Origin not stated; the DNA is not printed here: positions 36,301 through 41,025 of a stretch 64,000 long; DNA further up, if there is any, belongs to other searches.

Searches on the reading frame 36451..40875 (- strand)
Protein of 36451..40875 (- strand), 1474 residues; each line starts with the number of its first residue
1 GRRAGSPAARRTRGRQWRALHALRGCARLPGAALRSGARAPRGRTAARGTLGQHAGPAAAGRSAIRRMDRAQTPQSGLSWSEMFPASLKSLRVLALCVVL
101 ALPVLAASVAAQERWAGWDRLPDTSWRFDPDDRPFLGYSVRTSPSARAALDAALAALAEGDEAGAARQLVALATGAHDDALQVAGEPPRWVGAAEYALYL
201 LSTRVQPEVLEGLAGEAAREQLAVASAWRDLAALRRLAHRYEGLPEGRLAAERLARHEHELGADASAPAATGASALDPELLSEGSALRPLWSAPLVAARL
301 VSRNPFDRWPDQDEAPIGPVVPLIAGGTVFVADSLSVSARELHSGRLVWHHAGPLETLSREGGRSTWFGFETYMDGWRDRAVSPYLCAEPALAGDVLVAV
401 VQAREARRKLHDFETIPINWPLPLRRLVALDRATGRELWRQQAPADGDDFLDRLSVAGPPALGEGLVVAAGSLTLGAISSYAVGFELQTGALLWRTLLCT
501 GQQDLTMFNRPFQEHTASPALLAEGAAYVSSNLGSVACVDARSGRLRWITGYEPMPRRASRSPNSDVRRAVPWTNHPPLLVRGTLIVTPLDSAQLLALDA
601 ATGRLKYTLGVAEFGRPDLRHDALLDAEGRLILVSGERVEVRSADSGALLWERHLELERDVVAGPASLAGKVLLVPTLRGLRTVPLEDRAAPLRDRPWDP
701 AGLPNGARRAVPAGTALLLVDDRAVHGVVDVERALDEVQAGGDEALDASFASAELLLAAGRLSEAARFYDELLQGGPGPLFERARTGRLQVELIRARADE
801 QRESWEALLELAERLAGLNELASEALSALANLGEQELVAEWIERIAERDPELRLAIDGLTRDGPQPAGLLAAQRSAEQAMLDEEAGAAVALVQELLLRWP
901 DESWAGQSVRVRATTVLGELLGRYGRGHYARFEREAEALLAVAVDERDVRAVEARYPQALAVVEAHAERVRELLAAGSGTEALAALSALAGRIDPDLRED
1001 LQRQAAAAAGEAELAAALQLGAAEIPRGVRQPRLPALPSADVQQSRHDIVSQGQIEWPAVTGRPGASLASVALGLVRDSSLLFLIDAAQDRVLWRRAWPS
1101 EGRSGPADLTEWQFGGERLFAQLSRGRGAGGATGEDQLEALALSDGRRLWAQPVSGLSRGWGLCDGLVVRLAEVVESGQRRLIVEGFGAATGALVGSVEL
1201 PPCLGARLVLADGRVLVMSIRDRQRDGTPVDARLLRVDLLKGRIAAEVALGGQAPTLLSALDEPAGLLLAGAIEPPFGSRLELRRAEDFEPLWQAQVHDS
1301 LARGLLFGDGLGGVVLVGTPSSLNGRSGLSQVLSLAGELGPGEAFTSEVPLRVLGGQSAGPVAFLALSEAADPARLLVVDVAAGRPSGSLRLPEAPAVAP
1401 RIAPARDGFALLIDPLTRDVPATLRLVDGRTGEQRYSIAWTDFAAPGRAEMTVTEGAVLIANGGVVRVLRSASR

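Call 34: search_protein_families(library=pfam, proteins=[window:36451-40875:-], max_evalue=0.0001)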
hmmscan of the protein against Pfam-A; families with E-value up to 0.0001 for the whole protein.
window:36451-40875:- (1474 aa): 2 families
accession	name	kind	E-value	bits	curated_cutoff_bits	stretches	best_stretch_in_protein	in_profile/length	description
PF13360.13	PQQ_2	-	4.1e-22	79.4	27.6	2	425-552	83-200/233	Outer membrane protein assembly factor BamB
PF01011.28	PQQ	-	6e-10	38.9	26.7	1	520-611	53-142/595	Glucose/ethanol/alcohol dehydrogenase, beta-propeller domain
